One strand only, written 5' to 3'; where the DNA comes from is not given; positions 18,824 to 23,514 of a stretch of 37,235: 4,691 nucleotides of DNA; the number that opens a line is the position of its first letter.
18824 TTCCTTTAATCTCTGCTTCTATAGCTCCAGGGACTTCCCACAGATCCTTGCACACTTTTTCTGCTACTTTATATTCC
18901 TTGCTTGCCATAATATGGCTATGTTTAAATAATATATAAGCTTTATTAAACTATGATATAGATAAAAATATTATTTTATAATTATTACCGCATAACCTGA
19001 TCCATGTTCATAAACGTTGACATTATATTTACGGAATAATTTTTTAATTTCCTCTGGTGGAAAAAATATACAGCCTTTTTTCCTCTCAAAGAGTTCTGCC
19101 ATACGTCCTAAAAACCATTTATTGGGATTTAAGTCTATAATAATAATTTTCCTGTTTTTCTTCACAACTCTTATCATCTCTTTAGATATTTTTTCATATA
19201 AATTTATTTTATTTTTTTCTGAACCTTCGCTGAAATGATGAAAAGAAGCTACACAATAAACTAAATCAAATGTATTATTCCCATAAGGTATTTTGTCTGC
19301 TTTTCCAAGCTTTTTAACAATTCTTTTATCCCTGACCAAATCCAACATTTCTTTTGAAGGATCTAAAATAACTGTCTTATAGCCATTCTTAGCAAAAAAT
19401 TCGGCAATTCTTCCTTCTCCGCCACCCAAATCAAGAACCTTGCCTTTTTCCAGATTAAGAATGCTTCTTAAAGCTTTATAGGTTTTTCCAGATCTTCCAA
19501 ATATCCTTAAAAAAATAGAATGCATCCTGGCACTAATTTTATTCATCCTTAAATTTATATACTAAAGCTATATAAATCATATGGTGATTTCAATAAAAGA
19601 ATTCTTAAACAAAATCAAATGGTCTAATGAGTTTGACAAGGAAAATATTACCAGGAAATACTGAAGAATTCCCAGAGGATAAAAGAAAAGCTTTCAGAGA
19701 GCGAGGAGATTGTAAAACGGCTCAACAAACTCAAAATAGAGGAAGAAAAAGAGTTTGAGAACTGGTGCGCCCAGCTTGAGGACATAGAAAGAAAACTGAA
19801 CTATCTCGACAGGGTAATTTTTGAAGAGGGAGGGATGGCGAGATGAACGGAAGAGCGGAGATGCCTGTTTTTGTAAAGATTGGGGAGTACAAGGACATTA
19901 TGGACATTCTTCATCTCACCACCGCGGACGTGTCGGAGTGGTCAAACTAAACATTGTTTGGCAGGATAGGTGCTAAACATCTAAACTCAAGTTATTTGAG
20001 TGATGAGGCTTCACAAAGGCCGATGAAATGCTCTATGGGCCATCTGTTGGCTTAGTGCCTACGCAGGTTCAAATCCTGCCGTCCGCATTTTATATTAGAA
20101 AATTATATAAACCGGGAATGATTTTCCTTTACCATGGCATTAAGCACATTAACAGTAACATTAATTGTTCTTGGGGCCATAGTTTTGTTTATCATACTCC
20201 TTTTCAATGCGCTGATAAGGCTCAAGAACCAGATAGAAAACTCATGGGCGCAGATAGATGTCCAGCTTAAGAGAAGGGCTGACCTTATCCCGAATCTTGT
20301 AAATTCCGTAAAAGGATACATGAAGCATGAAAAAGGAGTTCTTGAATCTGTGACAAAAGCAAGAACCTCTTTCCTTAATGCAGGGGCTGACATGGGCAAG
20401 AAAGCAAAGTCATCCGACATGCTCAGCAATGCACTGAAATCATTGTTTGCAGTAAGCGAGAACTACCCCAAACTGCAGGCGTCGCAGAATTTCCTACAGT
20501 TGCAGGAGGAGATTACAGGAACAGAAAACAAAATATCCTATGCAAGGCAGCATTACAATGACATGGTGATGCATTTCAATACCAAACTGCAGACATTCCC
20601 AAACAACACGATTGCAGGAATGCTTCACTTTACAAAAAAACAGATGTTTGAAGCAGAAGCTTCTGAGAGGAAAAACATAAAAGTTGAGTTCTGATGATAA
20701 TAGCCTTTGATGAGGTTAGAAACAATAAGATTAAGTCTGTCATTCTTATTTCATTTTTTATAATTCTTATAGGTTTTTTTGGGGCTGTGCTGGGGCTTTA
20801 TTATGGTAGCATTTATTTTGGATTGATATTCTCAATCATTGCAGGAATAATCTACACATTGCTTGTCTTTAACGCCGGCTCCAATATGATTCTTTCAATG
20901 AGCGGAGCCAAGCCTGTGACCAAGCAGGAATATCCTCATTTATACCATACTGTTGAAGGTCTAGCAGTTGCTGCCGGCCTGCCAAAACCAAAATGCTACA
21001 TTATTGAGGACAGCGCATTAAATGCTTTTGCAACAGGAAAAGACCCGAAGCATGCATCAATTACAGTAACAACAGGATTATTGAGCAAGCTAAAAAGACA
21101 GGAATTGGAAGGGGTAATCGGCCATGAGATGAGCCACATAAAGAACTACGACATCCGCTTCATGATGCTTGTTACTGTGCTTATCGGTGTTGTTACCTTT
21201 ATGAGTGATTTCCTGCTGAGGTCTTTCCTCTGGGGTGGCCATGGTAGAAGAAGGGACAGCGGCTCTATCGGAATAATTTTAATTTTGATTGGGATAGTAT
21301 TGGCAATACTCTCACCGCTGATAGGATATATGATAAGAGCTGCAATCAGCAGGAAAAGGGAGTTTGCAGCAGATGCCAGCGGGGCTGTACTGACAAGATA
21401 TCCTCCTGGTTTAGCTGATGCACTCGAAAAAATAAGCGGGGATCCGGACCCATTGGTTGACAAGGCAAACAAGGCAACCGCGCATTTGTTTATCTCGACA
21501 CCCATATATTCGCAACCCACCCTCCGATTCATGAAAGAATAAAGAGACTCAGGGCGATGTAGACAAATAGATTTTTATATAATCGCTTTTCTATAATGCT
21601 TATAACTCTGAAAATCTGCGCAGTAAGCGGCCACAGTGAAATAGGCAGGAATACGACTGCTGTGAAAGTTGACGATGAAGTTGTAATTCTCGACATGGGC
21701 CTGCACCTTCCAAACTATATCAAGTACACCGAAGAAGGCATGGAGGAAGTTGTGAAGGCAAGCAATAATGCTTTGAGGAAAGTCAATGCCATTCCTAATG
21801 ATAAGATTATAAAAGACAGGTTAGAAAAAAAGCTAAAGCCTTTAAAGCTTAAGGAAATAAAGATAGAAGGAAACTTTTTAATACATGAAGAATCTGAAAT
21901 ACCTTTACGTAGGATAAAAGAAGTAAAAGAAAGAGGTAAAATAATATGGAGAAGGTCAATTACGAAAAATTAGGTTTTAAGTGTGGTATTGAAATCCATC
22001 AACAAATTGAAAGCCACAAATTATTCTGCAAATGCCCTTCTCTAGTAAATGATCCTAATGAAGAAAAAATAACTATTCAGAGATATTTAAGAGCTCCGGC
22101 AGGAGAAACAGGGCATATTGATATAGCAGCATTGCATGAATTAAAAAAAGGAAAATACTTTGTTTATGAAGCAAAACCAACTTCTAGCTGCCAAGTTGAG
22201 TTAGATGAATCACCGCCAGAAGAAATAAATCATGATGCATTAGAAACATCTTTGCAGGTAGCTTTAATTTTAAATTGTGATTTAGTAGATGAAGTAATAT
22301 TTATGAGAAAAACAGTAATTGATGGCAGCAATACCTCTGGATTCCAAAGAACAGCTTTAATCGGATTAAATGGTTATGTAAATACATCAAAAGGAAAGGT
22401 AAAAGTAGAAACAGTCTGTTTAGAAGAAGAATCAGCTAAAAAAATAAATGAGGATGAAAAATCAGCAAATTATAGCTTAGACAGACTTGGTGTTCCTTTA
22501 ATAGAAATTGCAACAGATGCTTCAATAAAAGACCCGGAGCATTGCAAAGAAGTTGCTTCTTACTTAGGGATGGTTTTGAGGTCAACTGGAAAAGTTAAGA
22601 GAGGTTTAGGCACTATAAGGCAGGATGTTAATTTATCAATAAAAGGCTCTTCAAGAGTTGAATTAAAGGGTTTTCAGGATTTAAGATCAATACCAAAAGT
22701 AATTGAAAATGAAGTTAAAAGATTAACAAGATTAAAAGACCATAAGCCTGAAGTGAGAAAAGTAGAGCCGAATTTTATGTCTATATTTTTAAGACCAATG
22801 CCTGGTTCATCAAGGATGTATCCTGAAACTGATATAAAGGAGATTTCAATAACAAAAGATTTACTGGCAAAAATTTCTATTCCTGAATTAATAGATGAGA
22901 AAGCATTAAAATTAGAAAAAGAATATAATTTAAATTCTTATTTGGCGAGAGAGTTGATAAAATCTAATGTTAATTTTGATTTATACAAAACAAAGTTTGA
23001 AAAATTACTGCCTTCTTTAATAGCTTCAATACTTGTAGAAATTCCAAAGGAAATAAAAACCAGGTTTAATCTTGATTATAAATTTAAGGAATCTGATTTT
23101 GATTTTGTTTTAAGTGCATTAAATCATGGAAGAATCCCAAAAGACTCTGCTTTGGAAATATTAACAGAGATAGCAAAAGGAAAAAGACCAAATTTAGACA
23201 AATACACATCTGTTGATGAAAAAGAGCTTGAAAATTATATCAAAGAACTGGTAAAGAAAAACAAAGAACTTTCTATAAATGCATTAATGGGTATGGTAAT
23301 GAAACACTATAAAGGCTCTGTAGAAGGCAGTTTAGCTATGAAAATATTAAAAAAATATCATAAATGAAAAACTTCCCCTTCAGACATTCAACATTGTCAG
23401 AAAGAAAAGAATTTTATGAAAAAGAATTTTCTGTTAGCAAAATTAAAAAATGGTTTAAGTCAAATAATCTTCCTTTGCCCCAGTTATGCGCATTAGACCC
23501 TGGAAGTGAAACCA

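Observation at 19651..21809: A 2.16-kb block of foreign-composition DNA is inserted inside a small DUF504 gene and bounded by gene fragments rather than mobile-element features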

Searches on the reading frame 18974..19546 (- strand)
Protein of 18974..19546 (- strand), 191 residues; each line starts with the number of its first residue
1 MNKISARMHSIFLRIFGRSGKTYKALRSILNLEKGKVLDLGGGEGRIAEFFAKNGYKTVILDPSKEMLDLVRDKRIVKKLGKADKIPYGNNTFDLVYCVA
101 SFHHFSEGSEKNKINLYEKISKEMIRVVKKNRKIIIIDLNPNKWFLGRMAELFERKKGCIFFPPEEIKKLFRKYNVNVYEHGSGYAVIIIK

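Call 9: search_protein_families(library=pfam, proteins=[window:18974-19546:-], max_evalue=0.01)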
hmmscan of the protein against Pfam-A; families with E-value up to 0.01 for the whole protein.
window:18974-19546:- (191 aa): 7 families
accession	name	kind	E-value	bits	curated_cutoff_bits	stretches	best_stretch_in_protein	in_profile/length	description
PF08241.18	Methyltransf_11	-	1.6e-14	54.7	21.2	1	38-135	1-94/95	Methyltransferase domain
PF13489.12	Methyltransf_23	-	1.3e-13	51.5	27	1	31-180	20-163/164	Methyltransferase domain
PF13649.12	Methyltransf_25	-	1.5e-13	51.7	27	1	37-109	1-81/97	Methyltransferase domain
PF13847.12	Methyltransf_31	-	5.2e-09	36.4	27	1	34-171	4-141/145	Methyltransferase domain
PF08242.18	Methyltransf_12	-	4.7e-08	34.1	30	1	38-116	1-84/98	Methyltransferase domain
PF03848.20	TehB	-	0.0012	18.8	20.4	1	31-76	28-73/193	Tellurite resistance protein TehB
PF01209.24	Ubie_methyltran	-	0.0038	17.1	20.1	1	30-140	44-155/233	ubiE/COQ5 methyltransferase family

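Call 11: find_encoding_contigs(protein=window:18974-19546:-, flank=10000, max_places=10)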
Protein window:18974-19546:- (191 aa): 1 contig read that carries it; 1 place shown.
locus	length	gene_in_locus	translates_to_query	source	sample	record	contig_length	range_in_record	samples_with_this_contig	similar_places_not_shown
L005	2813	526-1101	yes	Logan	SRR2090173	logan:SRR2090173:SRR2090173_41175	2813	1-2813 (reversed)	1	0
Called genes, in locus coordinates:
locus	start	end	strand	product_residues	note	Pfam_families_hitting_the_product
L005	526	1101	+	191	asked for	PF13489:Methyltransf_23, PF13847:Methyltransf_31, PF08241:Methyltransf_11, PF08242:Methyltransf_12, PF13649:Methyltransf_25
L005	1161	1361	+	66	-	-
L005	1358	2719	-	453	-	PF01546:Peptidase_M20, PF07687:M20_dimer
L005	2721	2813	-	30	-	?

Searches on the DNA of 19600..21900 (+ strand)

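Call 8: search_rna_families(source=window, start=19600, end=21900, threshold=evalue, max_evalue=10, show_alignments=3)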
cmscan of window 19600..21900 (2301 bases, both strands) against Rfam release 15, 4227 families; matches with E-value up to 10: 7.
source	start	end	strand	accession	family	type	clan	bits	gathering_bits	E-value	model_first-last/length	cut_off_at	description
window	19924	20087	+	RF00005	tRNA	Gene; tRNA;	CL00001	27.6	29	0.0053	1-71/71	no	tRNA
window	20700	20776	+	RF00200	snoZ199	Gene; snRNA; snoRNA; CD-box;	-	25.2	47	0.25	1-84/84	no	Small nucleolar RNA Z199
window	21825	21881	+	RF03091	Clostridium-PBP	Gene; sRNA;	-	21.7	94.4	8.3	1-73/73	no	Clostridium-PBP RNA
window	20639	20699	+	RF00085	SNORD28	Gene; snRNA; snoRNA; CD-box;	-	21.6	50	2.3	1-75/75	no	Small nucleolar RNA SNORD28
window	20661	20721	+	RF01212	sn2524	Gene; snRNA; snoRNA; CD-box;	-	19.6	44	7.8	1-109/109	no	Small nucleolar RNA sn2524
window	21111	21163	-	RF01890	lincRNA-p21_2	Gene; lncRNA;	-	18.9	70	1.7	1-52/52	no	LincRNA-p21 conserved region 2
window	20042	20085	-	RF04351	Plastid-psbl-rps4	Cis-reg;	-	15.9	68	7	1-53/53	no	Plastid-psbl-rps4 3UTR RNA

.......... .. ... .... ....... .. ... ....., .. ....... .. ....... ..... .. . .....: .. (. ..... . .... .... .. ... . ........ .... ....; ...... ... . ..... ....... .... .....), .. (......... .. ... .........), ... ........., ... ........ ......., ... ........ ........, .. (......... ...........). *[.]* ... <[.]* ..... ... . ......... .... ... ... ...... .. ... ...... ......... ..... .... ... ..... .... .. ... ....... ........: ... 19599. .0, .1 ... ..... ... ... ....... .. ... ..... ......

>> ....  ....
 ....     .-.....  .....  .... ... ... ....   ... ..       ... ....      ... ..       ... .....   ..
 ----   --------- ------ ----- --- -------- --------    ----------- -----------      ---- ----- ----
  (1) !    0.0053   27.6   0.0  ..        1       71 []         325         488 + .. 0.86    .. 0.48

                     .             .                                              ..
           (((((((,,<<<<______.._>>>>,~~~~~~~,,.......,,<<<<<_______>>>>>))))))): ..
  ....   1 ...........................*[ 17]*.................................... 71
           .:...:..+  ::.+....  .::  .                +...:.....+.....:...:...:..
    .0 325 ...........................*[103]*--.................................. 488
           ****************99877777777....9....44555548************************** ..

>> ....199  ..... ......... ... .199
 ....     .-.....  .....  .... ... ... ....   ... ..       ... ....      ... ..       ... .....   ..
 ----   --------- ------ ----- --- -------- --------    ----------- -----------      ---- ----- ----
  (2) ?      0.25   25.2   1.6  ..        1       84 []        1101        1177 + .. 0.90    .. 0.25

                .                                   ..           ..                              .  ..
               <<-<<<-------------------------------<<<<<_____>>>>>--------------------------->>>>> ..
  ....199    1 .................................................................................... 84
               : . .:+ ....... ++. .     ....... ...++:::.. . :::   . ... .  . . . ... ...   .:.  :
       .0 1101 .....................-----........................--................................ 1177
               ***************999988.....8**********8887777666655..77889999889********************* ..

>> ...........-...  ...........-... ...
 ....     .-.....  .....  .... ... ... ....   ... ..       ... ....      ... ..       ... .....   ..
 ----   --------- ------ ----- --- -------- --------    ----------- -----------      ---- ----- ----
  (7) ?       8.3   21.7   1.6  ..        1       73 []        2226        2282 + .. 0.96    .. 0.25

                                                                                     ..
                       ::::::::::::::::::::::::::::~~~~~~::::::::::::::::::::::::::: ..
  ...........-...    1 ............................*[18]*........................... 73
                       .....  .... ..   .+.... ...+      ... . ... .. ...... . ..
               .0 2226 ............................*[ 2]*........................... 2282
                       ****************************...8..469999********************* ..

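Call 41: search_dna_similar(query=window:19651-21809:+, collection=phages, mode=distant, max_rows=10)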
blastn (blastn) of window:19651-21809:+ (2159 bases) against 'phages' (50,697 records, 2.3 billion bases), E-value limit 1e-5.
No match.

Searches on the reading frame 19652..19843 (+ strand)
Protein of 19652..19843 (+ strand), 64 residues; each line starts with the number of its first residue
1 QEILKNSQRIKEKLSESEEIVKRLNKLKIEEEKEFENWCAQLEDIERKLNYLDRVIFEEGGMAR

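Call 9: search_protein_families(library=pfam, proteins=[window:19652-19843:+], max_evalue=0.01)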
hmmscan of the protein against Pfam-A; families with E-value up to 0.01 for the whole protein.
seq(64 aa): 1 family
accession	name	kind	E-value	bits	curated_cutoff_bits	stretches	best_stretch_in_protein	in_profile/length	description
PF24627.1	PUMA_CC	-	0.00082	19.8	30.1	1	9-53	19-63/74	PUMA coiled-coil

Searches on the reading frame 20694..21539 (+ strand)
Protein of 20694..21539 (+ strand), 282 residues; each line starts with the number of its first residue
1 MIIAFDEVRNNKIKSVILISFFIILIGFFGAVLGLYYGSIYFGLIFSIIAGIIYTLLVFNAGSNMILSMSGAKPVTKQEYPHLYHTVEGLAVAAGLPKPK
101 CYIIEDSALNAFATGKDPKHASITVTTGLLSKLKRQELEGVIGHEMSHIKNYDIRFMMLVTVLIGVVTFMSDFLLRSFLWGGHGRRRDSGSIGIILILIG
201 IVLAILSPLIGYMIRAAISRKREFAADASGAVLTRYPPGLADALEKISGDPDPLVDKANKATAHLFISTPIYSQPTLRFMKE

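Call 9: search_protein_families(library=pfam, proteins=[window:20694-21539:+], max_evalue=0.01)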
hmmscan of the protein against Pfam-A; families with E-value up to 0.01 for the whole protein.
window:20694-21539:+ (282 aa): 2 families
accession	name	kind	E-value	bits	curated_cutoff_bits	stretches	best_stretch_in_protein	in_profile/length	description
PF01435.24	Peptidase_M48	-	2.4e-26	93.1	20.3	1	81-263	5-166/186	Peptidase family M48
PF05569.17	Peptidase_M56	-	0.00051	19.7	31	1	122-163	177-218/296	BlaR1 peptidase M56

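Call 38: find_encoding_contigs(protein=window:20694-21539:+, flank=3000, max_places=6)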
Protein window:20694-21539:+ (282 aa): no gene with exactly this product is on record in the collection.

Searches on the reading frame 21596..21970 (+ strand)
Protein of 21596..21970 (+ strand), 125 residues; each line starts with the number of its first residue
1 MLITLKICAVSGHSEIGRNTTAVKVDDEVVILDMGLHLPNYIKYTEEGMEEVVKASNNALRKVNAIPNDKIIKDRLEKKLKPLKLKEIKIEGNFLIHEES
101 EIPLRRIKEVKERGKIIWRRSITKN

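Call 9: search_protein_families(library=pfam, proteins=[window:21596-21970:+], max_evalue=0.01)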
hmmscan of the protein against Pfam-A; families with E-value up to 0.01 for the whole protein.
window:21596-21970:+ (125 aa): 1 family
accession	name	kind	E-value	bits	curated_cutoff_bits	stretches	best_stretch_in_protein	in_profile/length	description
PF04457.17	MJ1316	-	1.2e-05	26.3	26.3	1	73-120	27-75/75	MJ1316 RNA cyclic group end recognition domain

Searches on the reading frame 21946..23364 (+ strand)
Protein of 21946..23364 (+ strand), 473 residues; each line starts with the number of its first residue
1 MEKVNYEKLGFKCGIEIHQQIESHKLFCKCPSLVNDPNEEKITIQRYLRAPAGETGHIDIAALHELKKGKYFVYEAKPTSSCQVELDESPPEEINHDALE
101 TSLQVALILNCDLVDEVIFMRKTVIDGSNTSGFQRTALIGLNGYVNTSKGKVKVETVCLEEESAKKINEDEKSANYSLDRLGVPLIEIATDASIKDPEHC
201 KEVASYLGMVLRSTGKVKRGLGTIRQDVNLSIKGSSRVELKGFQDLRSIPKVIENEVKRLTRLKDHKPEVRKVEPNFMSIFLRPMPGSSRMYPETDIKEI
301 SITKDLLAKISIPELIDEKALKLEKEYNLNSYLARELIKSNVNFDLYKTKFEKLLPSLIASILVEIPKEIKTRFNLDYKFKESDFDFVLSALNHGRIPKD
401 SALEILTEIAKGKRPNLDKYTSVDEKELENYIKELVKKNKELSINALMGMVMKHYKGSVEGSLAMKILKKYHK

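Call 9: search_protein_families(library=pfam, proteins=[window:21946-23364:+], max_evalue=0.01)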
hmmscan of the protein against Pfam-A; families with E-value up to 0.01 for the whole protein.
window:21946-23364:+ (473 aa): 2 families
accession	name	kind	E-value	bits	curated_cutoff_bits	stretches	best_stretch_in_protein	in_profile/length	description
PF02934.20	GatB_N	-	1.1e-52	179.4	23.4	1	12-307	2-276/277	GatB/GatE catalytic domain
PF02637.23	GatB_Yqey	-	1.1e-07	32.3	27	1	356-470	14-146/148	GatB domain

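Call 19: find_related_loci(query=window:21946-23364:+, collection=genome_contigs, flank=5000)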
Query window:21946-23364:+ (473 aa) in genome_contigs; peptide patterns used: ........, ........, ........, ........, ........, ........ (x = any residue, [..] = any of these).
173 stretches matched a pattern; 71 encode a relative of the query (tblastn E <= 1e-3); 71 distinct loci.
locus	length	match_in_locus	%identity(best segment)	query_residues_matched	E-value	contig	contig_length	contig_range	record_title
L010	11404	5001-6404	66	1-468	0e+0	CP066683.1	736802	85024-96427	MAG: Candidatus Woesearchaeota archaeon isolate NC_groundwater_85_Ag_S-0.1um_31_13 chromosome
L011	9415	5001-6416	58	4-471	2e-175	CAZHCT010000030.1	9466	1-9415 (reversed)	MAG TPA_asm: Candidatus Woesearchaeota archaeon isolate SRP269290_co3_784 genome assembly, contig: NODE_9494_length_9466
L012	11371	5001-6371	57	8-470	2e-171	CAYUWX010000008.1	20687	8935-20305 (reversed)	MAG TPA_asm: Candidatus Woesearchaeota archaeon isolate binchicken_co141_129 genome assembly, contig: NODE_11286_length_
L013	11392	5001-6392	56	4-473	6e-169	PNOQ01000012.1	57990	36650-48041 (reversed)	MAG: Nanoarchaeum sp. isolate SW.3.93 SW_1000255_57990, whole genome shotgun sequence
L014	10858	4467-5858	56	4-469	7e-169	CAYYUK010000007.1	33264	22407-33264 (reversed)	MAG TPA_asm: Candidatus Woesearchaeota archaeon isolate binchicken_co28_228 genome assembly, contig: NODE_961_length_332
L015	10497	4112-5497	55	4-471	1e-167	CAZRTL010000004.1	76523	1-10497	MAG TPA_asm: Candidatus Woesearchaeota archaeon isolate binchicken_co141_573 genome assembly, contig: NODE_1235_length_7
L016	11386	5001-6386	57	4-471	2e-166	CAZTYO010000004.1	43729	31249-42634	MAG TPA_asm: Candidatus Woesearchaeota archaeon isolate SRP077602_co5_339 genome assembly, contig: NODE_4119_length_4372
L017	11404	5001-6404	56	4-473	2e-162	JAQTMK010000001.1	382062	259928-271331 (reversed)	MAG: Candidatus Nanoarchaeia archaeon isolate STA_39 NODE_35_length_382062_cov_4.958901_Sandtown_A, whole genome shotgun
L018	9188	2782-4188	55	3-470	3e-162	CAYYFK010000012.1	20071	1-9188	MAG TPA_asm: Candidatus Woesearchaeota archaeon isolate binchicken_co97_250 genome assembly, contig: NODE_10996_length_2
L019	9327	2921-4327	54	3-470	9e-160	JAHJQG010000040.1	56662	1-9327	MAG: Nanoarchaeota archaeon isolate OS_PC_MetaG.mb.100 OS_PC_MetaG.mb.100_k141_410817, whole genome shotgun sequence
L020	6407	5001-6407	53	3-470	3e-159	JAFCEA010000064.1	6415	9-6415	Candidatus Woesearchaeota archaeon isolate Meg22_1012_Bin_199 Meg22_1012_Bin_199_scaffold_84472, whole genome shotgun se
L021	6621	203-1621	53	2-472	1e-158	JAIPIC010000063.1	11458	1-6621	MAG: Candidatus Woesearchaeota archaeon isolate Tobar13.5m-G65 Tobar13-5m-C6453, whole genome shotgun sequence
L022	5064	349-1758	56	4-471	7e-157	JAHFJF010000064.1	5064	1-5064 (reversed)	MAG: archaeon isolate nzgw38 NODE_32463_length_5065_cov_2.609628, whole genome shotgun sequence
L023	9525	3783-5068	81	1-470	1e-150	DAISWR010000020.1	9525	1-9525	MAG TPA_asm: Nanoarchaeota archaeon isolate CTOTU2753 NODE_2277_length_9525_cov_7.110348, whole genome shotgun sequence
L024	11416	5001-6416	53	4-471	9e-150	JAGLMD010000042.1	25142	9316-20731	MAG: Nanoarchaeota archaeon isolate RS_5_44 ROV157_5.bin.44.fa_42, whole genome shotgun sequence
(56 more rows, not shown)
